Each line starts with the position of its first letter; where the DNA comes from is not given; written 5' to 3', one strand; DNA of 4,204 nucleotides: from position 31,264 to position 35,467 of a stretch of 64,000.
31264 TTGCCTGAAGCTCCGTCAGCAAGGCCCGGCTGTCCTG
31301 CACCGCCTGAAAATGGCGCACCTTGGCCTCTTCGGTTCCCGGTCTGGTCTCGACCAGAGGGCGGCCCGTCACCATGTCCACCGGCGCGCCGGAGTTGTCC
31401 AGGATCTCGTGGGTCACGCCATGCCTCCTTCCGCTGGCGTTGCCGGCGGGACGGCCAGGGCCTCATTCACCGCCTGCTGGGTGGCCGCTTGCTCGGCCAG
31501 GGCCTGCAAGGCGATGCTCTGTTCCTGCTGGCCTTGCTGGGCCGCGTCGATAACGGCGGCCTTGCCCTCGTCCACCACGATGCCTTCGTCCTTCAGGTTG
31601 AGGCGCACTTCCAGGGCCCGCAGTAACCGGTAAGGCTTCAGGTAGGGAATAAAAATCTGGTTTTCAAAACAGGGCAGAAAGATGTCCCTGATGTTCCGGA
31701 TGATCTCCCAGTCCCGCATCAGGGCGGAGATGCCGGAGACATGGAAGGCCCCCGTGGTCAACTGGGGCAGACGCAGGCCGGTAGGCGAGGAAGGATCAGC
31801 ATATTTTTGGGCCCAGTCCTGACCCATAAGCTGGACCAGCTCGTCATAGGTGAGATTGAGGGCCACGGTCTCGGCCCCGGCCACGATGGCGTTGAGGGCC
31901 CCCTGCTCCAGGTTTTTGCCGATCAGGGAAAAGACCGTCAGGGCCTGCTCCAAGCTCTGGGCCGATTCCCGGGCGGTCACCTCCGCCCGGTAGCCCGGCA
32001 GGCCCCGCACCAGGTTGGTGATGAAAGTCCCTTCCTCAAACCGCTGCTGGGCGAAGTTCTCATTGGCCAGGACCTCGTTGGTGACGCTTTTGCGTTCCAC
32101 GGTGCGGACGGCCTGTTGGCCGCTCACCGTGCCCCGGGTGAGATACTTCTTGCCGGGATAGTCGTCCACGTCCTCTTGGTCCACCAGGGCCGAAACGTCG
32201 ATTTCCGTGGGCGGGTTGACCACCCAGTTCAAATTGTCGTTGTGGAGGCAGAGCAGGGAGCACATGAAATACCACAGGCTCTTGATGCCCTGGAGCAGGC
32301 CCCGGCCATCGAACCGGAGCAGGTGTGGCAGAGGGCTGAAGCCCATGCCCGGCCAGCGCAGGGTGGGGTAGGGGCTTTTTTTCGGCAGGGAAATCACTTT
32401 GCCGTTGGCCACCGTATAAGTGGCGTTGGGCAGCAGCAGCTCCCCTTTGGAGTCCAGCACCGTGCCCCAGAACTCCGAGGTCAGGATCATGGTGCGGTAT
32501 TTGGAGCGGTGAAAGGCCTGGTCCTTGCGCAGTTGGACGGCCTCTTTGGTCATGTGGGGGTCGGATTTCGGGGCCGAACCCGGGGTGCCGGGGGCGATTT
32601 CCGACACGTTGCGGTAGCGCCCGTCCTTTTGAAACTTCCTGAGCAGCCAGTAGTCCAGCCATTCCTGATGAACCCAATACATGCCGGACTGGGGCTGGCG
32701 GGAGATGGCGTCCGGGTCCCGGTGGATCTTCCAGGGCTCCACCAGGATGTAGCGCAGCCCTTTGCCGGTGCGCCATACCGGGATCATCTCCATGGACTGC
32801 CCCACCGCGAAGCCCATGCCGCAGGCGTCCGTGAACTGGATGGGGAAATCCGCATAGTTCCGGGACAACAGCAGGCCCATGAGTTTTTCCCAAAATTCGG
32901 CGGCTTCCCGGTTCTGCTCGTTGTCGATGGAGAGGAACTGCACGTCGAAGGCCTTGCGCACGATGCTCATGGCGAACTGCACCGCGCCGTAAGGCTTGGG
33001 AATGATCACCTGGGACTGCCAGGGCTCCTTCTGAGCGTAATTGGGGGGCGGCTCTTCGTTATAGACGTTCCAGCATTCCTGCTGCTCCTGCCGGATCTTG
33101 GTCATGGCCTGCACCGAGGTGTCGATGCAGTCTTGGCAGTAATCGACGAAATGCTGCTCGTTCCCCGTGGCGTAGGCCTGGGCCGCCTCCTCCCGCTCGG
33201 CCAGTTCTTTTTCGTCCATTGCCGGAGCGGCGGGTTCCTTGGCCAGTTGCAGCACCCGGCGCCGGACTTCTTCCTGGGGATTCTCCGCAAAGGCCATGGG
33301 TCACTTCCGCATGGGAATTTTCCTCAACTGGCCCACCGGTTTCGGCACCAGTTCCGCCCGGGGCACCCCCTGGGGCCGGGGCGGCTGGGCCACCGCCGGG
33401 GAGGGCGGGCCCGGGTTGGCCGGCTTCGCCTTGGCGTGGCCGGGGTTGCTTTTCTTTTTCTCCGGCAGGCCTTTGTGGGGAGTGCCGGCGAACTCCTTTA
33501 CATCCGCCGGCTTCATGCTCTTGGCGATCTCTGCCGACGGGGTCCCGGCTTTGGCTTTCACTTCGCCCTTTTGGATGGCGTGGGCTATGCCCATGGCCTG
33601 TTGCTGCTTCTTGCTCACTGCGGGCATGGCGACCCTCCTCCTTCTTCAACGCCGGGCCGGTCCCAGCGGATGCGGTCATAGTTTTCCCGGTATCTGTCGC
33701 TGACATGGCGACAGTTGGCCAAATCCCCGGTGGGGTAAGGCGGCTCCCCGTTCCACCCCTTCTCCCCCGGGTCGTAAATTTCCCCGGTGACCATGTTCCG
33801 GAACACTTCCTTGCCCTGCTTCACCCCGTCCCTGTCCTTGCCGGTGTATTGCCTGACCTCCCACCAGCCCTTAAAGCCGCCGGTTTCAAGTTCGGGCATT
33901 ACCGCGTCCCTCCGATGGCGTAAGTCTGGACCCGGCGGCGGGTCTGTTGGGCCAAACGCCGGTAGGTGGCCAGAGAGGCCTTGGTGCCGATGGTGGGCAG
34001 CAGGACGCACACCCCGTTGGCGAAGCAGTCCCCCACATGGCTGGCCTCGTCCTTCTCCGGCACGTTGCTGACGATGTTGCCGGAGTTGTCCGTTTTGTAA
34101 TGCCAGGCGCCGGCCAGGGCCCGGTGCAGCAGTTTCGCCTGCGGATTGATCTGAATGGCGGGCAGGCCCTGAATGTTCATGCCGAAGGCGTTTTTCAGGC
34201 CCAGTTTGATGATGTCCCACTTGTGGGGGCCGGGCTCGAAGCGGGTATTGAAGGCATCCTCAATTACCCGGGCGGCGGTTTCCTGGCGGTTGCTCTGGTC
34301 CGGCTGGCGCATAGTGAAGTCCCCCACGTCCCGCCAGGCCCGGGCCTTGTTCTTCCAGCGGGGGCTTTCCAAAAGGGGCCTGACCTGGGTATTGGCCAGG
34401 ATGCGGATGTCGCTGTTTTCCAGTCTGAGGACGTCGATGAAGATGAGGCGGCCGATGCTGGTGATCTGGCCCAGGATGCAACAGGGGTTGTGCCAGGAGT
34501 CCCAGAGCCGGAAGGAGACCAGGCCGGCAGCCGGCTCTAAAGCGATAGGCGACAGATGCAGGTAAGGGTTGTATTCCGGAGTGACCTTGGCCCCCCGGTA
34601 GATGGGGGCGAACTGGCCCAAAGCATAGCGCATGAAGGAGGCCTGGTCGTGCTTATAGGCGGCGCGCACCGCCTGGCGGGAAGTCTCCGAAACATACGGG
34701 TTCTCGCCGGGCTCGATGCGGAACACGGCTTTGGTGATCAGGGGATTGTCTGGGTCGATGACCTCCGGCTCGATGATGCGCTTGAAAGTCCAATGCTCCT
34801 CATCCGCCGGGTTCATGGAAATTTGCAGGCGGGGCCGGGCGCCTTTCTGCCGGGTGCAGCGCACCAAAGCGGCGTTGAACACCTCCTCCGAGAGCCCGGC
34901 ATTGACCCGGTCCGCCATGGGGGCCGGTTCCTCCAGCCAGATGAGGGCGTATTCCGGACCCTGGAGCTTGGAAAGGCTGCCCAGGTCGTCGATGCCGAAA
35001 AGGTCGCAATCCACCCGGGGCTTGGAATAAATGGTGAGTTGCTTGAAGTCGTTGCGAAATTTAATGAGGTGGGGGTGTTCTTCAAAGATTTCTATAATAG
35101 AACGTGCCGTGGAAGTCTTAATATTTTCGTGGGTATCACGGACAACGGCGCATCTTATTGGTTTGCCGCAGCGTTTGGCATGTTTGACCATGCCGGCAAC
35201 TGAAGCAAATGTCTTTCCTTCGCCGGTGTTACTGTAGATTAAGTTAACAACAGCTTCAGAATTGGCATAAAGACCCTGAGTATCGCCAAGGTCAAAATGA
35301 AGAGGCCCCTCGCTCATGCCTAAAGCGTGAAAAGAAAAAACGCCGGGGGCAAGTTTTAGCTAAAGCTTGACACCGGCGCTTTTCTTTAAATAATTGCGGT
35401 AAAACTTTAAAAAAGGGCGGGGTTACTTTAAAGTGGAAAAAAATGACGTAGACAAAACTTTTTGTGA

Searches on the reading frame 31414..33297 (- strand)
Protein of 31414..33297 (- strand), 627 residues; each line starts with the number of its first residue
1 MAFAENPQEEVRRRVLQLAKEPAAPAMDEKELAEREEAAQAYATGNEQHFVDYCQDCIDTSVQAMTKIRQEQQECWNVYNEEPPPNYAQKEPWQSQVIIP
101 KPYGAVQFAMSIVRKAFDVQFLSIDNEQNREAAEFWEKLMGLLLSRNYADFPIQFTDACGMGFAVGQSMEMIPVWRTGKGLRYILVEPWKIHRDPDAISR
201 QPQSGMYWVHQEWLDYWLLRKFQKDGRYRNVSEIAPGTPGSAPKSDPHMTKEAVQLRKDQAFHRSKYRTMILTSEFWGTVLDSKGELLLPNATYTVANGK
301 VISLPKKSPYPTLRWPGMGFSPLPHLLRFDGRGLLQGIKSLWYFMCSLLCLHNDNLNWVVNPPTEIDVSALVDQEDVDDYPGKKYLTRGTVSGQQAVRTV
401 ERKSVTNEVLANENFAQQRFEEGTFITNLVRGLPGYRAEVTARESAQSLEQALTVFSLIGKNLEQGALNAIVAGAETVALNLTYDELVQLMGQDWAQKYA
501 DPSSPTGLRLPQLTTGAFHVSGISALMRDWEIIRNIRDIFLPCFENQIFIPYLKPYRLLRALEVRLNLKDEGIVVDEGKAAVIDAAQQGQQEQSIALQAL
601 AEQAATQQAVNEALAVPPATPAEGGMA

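Call 7: search_protein_families(library=phrogs, proteins=[window:31414-33297:-], max_evalue=0.001)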
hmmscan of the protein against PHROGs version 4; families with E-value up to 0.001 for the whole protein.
window:31414-33297:- (627 aa): 1 family
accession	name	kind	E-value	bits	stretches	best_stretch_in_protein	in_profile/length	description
phrog_332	-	connector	3.3e-07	30.1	1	351-610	296-541/560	head-tail adaptor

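Call 8: search_protein_families(library=pfam, proteins=[window:31414-33297:-], max_evalue=0.001)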
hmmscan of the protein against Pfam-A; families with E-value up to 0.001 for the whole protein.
window:31414-33297:- (627 aa): 0 families

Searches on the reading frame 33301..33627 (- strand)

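Call 93: search_protein_families(library=phrogs, proteins=[window:33301-33627:-], max_evalue=0.01)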
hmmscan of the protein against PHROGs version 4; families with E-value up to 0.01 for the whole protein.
window:33301-33627:- (108 aa): 5 families
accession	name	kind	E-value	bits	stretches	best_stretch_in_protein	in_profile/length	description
phrog_28725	-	unknown function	3.8e-16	60.8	1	1-60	1-59/201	-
phrog_30268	-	unknown function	1.1e-13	52.6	1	3-60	34-89/91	-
phrog_26015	-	unknown function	3.3e-12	47.4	1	1-66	1-66/587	-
phrog_10538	-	unknown function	4.4e-09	37.8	1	1-60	1-58/156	-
phrog_3326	-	unknown function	0.001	19.2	1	4-58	348-400/498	-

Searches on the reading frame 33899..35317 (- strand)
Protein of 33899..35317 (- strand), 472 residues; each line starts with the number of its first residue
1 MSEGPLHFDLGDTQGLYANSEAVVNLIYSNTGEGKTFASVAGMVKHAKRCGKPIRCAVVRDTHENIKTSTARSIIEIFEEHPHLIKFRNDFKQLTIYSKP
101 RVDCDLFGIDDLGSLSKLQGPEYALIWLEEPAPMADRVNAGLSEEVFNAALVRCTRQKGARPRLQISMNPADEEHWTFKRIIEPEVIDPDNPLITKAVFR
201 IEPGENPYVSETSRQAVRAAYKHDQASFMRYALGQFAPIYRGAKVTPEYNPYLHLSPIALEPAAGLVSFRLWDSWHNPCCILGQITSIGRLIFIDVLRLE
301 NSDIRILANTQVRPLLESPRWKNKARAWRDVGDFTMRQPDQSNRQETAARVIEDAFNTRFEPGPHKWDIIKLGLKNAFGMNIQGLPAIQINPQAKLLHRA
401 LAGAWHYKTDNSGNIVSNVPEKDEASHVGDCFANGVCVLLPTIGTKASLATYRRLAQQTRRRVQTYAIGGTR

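Call 7: search_protein_families(library=phrogs, proteins=[window:33899-35317:-], max_evalue=0.001)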
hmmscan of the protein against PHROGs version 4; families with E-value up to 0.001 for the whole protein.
window:33899-35317:- (472 aa): 2 families
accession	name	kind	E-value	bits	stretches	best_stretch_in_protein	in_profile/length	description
phrog_3717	-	head and packaging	6.9e-06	26.7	1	24-237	25-225/277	terminase large subunit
phrog_979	-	head and packaging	8.2e-05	22.4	1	31-227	175-362/642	terminase large subunit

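Call 8: search_protein_families(library=pfam, proteins=[window:33899-35317:-], max_evalue=0.001)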
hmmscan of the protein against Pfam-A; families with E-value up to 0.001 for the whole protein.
window:33899-35317:- (472 aa): 2 families
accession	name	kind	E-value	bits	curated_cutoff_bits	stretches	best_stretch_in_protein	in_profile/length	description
PF04466.19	Terminase_3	-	5.4e-06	26.5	23.2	1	25-234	5-200/201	Phage terminase large subunit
PF01510.30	Amidase_2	-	0.00082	20.2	26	0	389-469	25-111/131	N-acetylmuramoyl-L-alanine amidase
